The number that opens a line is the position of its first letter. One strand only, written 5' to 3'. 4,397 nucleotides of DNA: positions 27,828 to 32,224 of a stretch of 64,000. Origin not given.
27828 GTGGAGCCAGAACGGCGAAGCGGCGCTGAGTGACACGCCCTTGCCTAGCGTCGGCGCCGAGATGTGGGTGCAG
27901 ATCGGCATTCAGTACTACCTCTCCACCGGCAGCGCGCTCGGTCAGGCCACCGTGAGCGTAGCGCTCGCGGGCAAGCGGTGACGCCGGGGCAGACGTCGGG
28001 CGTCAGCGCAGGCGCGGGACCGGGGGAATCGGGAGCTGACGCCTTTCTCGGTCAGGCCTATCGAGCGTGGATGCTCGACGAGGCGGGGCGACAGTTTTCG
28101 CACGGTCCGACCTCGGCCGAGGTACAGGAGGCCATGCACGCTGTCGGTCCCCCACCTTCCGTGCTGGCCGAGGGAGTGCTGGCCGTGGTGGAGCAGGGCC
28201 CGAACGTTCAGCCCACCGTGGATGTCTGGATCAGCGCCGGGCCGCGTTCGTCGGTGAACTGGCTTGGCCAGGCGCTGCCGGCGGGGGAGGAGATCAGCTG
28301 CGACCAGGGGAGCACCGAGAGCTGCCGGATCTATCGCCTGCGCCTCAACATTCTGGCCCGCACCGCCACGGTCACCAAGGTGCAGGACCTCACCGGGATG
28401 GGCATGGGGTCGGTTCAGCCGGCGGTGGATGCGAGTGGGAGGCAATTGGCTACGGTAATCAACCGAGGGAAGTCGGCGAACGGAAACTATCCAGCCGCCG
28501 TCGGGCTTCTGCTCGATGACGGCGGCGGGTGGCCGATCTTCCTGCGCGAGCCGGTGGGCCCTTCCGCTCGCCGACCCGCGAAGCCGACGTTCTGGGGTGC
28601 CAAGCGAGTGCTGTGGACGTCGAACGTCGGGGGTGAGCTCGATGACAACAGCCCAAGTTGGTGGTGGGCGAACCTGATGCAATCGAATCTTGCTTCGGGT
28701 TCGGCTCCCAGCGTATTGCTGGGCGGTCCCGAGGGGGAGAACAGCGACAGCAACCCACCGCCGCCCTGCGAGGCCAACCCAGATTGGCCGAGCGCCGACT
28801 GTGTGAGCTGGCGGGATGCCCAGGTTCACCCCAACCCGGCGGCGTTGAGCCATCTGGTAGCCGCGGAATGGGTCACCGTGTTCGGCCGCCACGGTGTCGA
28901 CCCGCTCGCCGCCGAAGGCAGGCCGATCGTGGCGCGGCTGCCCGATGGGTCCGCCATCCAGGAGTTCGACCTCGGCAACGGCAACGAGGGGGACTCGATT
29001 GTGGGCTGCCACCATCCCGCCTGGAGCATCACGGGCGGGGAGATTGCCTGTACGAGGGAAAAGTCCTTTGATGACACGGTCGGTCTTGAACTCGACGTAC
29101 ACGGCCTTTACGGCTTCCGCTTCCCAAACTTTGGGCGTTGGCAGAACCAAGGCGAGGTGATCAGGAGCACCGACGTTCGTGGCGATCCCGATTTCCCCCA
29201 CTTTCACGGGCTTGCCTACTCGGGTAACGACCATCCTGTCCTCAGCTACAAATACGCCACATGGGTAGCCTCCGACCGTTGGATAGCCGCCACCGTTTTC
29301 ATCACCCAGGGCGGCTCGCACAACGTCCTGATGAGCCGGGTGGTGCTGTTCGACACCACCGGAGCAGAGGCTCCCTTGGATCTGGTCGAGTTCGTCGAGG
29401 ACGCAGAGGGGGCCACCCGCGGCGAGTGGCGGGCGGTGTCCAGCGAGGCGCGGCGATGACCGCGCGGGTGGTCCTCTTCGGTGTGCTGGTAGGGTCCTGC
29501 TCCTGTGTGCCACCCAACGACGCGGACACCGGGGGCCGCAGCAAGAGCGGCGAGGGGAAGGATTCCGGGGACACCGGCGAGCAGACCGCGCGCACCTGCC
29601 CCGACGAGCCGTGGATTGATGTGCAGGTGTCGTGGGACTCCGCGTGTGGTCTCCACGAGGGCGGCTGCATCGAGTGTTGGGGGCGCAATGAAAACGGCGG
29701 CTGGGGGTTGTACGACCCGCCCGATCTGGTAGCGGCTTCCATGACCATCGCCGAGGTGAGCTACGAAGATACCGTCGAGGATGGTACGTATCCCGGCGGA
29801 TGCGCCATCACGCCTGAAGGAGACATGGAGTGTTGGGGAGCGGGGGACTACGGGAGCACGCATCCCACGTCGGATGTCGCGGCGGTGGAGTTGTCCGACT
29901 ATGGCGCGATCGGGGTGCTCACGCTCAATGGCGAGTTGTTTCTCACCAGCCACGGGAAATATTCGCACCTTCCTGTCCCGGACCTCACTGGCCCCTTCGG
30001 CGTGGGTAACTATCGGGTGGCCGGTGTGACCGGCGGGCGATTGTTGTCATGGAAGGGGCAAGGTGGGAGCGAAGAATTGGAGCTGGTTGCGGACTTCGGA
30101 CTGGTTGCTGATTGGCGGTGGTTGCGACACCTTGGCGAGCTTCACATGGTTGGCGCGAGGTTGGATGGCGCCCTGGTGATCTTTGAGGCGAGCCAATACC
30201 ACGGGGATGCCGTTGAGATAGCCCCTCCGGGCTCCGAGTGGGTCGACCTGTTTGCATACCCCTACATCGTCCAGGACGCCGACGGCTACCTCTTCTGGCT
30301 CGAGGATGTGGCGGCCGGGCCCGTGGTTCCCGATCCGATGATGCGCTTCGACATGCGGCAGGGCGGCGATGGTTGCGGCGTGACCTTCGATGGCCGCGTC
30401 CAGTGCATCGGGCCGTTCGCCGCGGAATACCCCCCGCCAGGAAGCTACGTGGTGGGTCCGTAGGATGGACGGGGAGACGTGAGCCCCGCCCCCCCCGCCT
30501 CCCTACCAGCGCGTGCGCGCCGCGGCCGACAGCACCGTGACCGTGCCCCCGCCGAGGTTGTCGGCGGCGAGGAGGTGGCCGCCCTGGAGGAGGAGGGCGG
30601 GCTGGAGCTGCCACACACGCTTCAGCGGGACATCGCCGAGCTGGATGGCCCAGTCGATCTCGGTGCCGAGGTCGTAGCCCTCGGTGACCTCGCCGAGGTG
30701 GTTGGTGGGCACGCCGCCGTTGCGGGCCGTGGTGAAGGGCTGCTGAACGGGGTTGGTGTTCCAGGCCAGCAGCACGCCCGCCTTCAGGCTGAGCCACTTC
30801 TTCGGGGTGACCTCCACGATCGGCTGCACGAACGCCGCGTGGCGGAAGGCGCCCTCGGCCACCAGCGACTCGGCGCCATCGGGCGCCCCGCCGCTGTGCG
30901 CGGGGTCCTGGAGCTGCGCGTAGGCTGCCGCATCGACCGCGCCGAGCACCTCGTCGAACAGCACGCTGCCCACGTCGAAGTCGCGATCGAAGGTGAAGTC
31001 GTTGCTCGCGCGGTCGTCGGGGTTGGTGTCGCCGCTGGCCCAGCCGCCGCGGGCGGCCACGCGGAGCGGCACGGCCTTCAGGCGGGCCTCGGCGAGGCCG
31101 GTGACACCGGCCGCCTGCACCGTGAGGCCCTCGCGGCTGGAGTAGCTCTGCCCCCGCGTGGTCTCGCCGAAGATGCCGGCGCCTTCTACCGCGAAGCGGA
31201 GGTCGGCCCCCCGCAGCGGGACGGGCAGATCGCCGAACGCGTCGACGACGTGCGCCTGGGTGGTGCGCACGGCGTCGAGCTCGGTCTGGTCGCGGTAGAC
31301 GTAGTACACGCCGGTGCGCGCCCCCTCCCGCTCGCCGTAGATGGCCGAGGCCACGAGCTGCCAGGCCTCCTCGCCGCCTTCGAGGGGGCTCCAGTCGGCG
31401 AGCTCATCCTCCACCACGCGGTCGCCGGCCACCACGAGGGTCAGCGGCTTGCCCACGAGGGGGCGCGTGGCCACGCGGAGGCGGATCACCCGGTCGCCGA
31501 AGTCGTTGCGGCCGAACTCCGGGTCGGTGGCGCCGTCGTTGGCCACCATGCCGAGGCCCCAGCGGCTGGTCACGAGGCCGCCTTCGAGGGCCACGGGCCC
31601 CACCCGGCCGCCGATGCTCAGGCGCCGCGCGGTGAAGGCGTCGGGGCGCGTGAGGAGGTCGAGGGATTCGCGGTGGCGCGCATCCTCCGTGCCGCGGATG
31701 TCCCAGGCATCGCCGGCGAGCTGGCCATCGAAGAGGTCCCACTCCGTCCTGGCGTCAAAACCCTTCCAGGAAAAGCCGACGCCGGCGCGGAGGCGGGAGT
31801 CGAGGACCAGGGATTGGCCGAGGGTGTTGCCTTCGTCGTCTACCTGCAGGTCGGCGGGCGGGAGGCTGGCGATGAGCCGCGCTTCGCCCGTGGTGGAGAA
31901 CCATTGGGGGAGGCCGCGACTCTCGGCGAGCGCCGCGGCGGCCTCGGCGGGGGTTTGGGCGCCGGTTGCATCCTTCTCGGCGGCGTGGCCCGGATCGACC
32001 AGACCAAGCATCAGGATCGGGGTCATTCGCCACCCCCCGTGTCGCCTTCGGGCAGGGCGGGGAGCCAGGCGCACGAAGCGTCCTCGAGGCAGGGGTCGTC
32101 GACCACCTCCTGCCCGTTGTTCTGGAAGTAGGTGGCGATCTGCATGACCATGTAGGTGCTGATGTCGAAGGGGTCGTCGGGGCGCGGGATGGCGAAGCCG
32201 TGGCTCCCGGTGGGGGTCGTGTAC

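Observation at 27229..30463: Lower-GC operon of three overlapping genes with unknown function (island 1)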

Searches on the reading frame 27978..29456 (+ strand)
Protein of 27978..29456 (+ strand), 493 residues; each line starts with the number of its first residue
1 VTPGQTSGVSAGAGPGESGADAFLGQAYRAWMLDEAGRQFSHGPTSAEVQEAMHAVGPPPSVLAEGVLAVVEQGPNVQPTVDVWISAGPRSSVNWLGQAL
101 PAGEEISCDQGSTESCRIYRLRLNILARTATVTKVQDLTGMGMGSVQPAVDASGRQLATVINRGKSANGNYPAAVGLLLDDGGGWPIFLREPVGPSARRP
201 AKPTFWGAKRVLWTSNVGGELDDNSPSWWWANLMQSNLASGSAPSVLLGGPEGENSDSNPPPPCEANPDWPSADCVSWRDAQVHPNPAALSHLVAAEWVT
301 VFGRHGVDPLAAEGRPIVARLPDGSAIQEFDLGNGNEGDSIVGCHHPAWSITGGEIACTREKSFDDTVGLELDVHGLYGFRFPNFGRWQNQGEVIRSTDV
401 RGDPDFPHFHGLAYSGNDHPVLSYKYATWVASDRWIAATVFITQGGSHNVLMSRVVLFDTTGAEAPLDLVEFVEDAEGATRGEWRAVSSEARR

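Call 5: search_protein_families(library=pfam, proteins=[window:27978-29456:+], max_evalue=1)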
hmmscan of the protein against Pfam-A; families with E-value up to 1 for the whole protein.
window:27978-29456:+ (493 aa): 0 families

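Call 6: search_protein_families(library=ncbifam, proteins=[window:27978-29456:+], max_evalue=1)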
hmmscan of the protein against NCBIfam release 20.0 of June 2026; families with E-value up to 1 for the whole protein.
window:27978-29456:+ (493 aa): 0 families

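Call 21: find_homologous_proteins(query=window:27978-29456:+, max_evalue=0.01)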
Query window:27978-29456:+ (493 aa): 5 proteins with E <= 0.01 among 8000 candidates.
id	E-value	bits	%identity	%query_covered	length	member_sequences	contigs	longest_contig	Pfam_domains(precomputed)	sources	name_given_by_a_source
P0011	0.0e+0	1063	99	94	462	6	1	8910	-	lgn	-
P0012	3.6e-117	410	46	97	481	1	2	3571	-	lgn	-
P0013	8.9e-117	409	46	98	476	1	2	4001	-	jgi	-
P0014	1.6e-116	408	47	97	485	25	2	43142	-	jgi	jgi:hypothetical protein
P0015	4.1e-9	54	24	83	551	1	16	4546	-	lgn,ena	-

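Call 22: find_encoding_contigs(protein=P0014, flank=10000)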
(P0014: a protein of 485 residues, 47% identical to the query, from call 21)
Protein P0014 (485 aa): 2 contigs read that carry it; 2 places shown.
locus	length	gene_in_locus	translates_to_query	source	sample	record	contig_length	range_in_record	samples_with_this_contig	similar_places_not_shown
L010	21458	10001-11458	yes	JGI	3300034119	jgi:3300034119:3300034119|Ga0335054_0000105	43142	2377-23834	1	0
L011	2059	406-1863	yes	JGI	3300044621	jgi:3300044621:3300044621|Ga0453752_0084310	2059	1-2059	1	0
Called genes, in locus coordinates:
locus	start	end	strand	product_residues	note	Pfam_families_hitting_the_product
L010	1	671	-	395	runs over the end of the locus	-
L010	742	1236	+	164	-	PF07977:FabA, PF22818:ApeI-like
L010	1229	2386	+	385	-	PF00109:ketoacyl-synt, PF00108:Thiolase_N (weak), PF02801:Ketoacyl-synt_C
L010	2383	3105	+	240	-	PF00109:ketoacyl-synt (weak)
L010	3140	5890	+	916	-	PF00069:Pkinase, PF07714:PK_Tyr_Ser-Thr, PF01636:APH (faint)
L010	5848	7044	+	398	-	PF00109:ketoacyl-synt, PF02801:Ketoacyl-synt_C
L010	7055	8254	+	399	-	-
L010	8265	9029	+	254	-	-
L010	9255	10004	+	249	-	-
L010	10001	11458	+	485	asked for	-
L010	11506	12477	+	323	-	PF13540:RCC1_2 (faint)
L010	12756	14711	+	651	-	PF05157:MshEN, PF00437:T2SSE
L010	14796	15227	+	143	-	PF00550:PP-binding (weak)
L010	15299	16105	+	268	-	-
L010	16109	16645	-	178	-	-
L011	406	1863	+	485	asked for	-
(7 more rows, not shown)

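Call 23: find_encoding_contigs(protein=P0015, flank=6000, max_places=4)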
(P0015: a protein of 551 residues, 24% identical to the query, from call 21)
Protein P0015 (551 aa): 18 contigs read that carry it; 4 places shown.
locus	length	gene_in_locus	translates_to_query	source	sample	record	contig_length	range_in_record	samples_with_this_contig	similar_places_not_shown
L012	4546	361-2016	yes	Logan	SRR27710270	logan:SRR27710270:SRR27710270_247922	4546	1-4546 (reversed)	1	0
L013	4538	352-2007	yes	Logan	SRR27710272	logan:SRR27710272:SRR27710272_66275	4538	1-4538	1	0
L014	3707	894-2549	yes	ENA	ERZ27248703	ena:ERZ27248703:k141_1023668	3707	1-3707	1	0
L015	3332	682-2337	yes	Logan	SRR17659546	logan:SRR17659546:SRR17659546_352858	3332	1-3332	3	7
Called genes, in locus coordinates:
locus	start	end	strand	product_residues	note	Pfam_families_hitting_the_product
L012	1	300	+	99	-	?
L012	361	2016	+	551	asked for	-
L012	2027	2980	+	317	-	PF13540:RCC1_2 (weak), PF25390:WD40_RLD (weak)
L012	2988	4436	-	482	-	PF02310:B12-binding, PF04055:Radical_SAM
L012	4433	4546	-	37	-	?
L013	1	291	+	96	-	?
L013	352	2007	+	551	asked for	-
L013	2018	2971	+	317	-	PF13540:RCC1_2 (weak), PF25390:WD40_RLD (weak)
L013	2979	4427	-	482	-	PF02310:B12-binding, PF04055:Radical_SAM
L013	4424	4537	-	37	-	?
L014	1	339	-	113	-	?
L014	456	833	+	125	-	-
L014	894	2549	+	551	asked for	-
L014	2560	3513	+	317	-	PF13540:RCC1_2 (weak), PF25390:WD40_RLD (weak)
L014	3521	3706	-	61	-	?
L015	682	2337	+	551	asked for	-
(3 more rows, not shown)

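Call 29: search_solved_structures(query=A2, max_evalue=10)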
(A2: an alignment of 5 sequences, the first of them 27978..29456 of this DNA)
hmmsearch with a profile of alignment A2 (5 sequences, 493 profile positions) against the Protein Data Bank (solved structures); distinct sequences matched with E-value up to 10: 0.

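Call 31: find_homologous_proteins(query=A2, max_evalue=0.01)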
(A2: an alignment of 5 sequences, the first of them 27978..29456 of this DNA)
Query A2 (5 sequences) (493 aa, profile of the alignment): 5 proteins with E <= 0.01 among 8000 candidates.
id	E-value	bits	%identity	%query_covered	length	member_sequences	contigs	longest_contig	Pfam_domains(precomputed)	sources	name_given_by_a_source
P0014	3.2e-254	862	47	97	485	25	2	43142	-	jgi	jgi:hypothetical protein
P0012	8.8e-254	861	46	97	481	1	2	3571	-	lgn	-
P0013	4.0e-237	806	46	98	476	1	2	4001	-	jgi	-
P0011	5.2e-218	743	99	94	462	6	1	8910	-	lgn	-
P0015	1.8e-186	639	24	83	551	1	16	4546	-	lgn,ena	-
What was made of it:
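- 27978..29459 (+): g2: a 493-aa protein without a signal peptide. Its start overlaps the g1 stop (GTGA). It is an orphan family with an invariant C-H-H-x-x-W motif (codons at 29007-29024) and further invariant C, D, K-Y and S-R residues. Only 5 clusters were found among 5.8 billion proteins (calls 21, 31).
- Tried and rejected: A profile re-search brought no further homologs (call 31).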

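Call 32: find_related_loci(query=A2, collection=genome_contigs, flank=10000)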
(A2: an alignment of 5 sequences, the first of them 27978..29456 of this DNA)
Query A2 (493 aa) in genome_contigs; peptide patterns used: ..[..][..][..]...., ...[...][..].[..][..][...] (x = any residue, [..] = any of these).
50 stretches matched a pattern, but none encodes a relative of the query by tblastn (E <= 1e-3).

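Call 52: predict_structure(alignment_id=A2)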
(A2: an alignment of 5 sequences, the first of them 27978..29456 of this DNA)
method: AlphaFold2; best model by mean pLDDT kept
length: 493 residues; sequences in the alignment: 5
mean_pLDDT: 35.1   pTM: 0.40
mean pLDDT of the five models: 35.1, 30.6, 29.9, 28.4, 28.4
residues with pLDDT >= 90: 0; 70-90: 11; 50-70: 70; < 50: 412
segments of 3 or more residues with pLDDT < 50: 1-79, 91-114, 140-433, 443-450, 488-493
pLDDT, mean of each block of 10 residues (from residue 1): 26 22 28 31 32 28 24 33 61 32 31 48 58 60 41 43 39 38 35 33 31 26 22 20 22 24 31 29 23 20 21 22 25 31 29 27 23 23 27 28 39 41 42 55 46 62 63 73 55 22
secondary structure, 60 per line:
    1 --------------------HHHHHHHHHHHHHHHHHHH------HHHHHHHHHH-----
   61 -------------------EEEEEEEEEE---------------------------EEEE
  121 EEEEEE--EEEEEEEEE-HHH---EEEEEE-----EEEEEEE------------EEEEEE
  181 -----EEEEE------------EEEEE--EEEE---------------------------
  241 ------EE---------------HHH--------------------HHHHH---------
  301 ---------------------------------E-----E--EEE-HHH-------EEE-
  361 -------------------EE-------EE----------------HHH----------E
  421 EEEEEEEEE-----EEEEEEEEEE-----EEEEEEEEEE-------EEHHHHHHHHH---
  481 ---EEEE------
elements in order: H21-39 H46-55 E80-89 E117-126 E129-137 E145-150 E156-162 E175-180 E186-190 E203-207 E210-213 H287-291 E343-345 E357-359 E420-429 E435-444 E450-459 H469-477 E484-487
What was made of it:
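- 27978..29459 (+): The AF2 model is unusable (pLDDT 35, call 52).
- Checked: The AF2 model of g2 failed (pLDDT 35, call 52).
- Tried and rejected: AF2 with the only five homologs available gave pLDDT 35 (call 52), so no fold search was run on it.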

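Call 59: search_protein_families(library=pfam, proteins=[L014:894-2546:+], max_evalue=1)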
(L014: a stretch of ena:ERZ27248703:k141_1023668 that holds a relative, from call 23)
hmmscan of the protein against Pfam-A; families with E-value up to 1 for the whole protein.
L014:894-2546:+ (551 aa): 1 family
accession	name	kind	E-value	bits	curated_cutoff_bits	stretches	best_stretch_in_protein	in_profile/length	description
PF07676.18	PD40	-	0.0096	16.3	20.9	1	167-190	7-30/38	WD40-like Beta Propeller Repeat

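Call 67: search_protein_families(library=padloc, proteins=[window:27978-29456:+, L014:456-830:+, L014:894-2546:+], max_evalue=1)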
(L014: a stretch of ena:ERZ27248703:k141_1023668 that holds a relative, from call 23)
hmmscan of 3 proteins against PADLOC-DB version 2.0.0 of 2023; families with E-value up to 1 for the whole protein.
window:27978-29456:+ (493 aa): 0 families

L014:456-830:+ (125 aa): 0 families

L014:894-2546:+ (551 aa): 0 families

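Call 68: search_protein_families(library=phrogs, proteins=[window:27978-29456:+, L014:456-830:+, L014:894-2546:+], max_evalue=1)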
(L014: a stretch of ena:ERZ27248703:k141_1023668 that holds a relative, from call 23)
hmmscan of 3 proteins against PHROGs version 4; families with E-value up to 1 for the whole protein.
window:27978-29456:+ (493 aa): 0 families

L014:456-830:+ (125 aa): 0 families

L014:894-2546:+ (551 aa): 0 families

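Call 79: search_protein_families(library=pfam, alignment_id=A5, max_evalue=10)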
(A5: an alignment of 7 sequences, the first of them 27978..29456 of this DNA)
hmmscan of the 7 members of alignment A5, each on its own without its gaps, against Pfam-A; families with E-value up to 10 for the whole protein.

A. member 1, window:27978-29456:+ (493 aa): 0 families

B. families by the number of members that match (of 7 scanned): 2 families
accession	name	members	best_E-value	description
PF07676.18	PD40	1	0.0096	WD40-like Beta Propeller Repeat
PF03276.19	Gag_spuma_N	1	0.046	Spumavirus gag protein, N-terminal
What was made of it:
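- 27978..29459 (+): Pfam, PADLOC, PHROGs and PDB give nothing (calls 5, 29, 67, 68, 79).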

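Call 89: find_related_loci(query=A2, collection=viral_contigs, flank=8000)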
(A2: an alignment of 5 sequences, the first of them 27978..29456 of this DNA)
Query A2 (493 aa) in viral_contigs; peptide patterns used: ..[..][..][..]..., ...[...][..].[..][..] (x = any residue, [..] = any of these).
34 stretches matched a pattern, but none encodes a relative of the query by tblastn (E <= 1e-3).

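Call 94: find_encoding_contigs(protein=P0011, flank=10000, max_places=10)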
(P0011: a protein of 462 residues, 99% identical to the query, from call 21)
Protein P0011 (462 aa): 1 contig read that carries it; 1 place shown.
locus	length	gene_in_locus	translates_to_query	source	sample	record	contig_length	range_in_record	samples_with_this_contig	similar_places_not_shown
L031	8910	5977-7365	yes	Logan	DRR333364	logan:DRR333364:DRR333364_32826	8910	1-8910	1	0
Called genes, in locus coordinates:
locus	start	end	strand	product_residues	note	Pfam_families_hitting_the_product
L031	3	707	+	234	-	?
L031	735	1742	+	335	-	PF00535:Glycos_transf_2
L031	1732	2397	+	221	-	PF13489:Methyltransf_23, PF06325:PrmA (weak), PF07021:MetW (weak), PF13847:Methyltransf_31, PF08241:Methyltransf_11, PF08242:Methyltransf_12, PF13649:Methyltransf_25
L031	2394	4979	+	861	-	PF01663:Phosphodiest, PF00884:Sulfatase (weak)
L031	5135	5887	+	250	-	-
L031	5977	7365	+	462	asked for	-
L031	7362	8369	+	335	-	-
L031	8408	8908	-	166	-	?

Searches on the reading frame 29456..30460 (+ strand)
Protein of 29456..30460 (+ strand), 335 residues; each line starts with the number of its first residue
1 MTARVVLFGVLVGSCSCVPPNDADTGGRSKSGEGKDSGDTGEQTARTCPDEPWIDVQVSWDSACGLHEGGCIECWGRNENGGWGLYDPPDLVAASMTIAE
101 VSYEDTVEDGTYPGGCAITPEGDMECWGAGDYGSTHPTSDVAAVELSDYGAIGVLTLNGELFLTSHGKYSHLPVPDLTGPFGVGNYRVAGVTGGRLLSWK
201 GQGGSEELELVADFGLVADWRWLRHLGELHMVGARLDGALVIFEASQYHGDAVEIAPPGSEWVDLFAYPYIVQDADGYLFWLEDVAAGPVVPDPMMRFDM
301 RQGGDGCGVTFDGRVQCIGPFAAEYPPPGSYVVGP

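Call 5: search_protein_families(library=pfam, proteins=[window:29456-30460:+], max_evalue=1)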
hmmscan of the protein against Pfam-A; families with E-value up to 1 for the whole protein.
window:29456-30460:+ (335 aa): 2 families
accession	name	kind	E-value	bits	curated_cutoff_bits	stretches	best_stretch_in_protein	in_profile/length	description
PF13540.12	RCC1_2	-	0.00011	22.4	22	1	54-81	2-29/30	Regulator of chromosome condensation (RCC1) repeat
PF25390.1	WD40_RLD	-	0.015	15.1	150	1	47-133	85-172/363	RCC1-like domain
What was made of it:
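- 29456..30463 (+): g3: a 335-aa predicted lipoprotein (lipobox LVGS-C, Cys15 at 29498-29500) with Cys-containing RCC1-like repeats. Its start overlaps the g2 stop (ATGA). RCC1_2 scores E 1.1e-4, 22.4 bits against a cut-off of 22 (call 5).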

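Call 6: search_protein_families(library=ncbifam, proteins=[window:29456-30460:+], max_evalue=1)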
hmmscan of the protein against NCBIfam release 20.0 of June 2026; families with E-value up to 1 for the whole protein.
window:29456-30460:+ (335 aa): 0 families

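Call 67: search_protein_families(library=padloc, proteins=[window:29456-30460:+], max_evalue=1)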
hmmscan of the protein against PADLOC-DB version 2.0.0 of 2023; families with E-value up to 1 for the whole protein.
window:29456-30460:+ (335 aa): 0 families

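Call 68: search_protein_families(library=phrogs, proteins=[window:29456-30460:+], max_evalue=1)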
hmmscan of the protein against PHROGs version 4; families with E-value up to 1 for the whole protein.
window:29456-30460:+ (335 aa): 0 families

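Call 104: search_solved_structures(query=window:29456-30460:+, max_evalue=1)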
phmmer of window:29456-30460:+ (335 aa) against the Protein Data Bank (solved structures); distinct sequences matched with E-value up to 1: 11.
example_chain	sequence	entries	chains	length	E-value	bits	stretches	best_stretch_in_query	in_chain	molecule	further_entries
6xzn_A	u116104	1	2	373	0.00011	24.4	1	66-134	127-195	Ultraviolet-B receptor UVR8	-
4nc4_A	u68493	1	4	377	0.00026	23.2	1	67-134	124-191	Ultraviolet-B receptor UVR8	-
4dnv_A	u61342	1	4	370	0.00026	23.2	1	66-134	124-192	AT5g63860/MGI19_6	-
4dnu_A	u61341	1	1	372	0.00033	22.8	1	66-134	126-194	AT5g63860/MGI19_6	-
4d9s_A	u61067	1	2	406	0.00066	21.9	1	67-134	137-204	UVB-resistance protein UVR8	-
7vgg_B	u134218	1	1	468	0.00067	21.8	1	66-134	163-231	Ultraviolet-B receptor UVR8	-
8gqe_B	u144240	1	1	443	0.00067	21.8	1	66-134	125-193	Ultraviolet-B receptor UVR8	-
6xzm_A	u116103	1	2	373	0.00073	21.7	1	66-134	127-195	Ultraviolet-B receptor UVR8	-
4naa_A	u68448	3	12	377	0.00084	21.5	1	66-134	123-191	Ultraviolet-B receptor UVR8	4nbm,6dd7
4dnw_A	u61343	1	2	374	0.00094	21.3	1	66-134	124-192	AT5g63860/MGI19_6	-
6xzl_A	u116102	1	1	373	0.0012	21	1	66-134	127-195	Ultraviolet-B receptor UVR8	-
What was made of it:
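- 29456..30463 (+): UVR8 chains match at E 1e-4 to 1e-3 (call 104).
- On RCC1-like beta-propeller (g3): UVR8 chains match at E 1e-4 over residues 66-134 (call 104).
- Checked: It also has one RCC1_2 repeat just at Pfam's threshold (22.4 bits against a cut-off of 22, call 5) and weak UVR8 (RCC1-fold) matches in PDB (E 1e-4, call 104).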

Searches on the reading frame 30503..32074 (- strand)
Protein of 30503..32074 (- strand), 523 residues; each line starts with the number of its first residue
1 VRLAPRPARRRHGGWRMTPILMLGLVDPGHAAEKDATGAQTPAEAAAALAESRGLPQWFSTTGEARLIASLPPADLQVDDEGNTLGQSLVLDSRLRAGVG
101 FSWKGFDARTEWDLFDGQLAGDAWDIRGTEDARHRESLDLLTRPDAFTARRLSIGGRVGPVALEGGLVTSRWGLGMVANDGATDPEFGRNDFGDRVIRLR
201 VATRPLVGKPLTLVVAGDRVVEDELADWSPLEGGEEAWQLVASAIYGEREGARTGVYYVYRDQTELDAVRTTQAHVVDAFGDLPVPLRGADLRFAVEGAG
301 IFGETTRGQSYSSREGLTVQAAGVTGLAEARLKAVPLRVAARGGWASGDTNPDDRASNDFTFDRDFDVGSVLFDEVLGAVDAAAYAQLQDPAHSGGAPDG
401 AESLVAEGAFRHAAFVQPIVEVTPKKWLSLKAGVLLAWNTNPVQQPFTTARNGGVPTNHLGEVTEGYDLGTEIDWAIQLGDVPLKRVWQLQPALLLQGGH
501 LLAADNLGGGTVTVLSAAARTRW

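Call 5: search_protein_families(library=pfam, proteins=[window:30503-32074:-], max_evalue=1)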
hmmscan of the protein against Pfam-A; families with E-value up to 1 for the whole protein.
window:30503-32074:- (523 aa): 0 families

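Call 6: search_protein_families(library=ncbifam, proteins=[window:30503-32074:-], max_evalue=1)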
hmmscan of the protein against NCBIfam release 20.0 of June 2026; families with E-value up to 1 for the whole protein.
window:30503-32074:- (523 aa): 1 family
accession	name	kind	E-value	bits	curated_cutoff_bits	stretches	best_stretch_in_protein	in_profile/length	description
TIGR04551.1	TIGR04551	subfamily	8.8e-11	41.4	300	2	340-387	380-427/519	TIGR04551 family protein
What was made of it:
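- Checked: The 'outer-membrane' label for the convergent gene 30503-32074 rests only on a weak TIGR04551 hit (41 bits against a cut-off of 300, call 6).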

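Call 106: search_protein_families(library=pfam, proteins=[window:30503-32071:-], max_evalue=0.01)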
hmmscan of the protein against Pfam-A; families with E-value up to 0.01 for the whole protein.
window:30503-32071:- (522 aa): 0 families
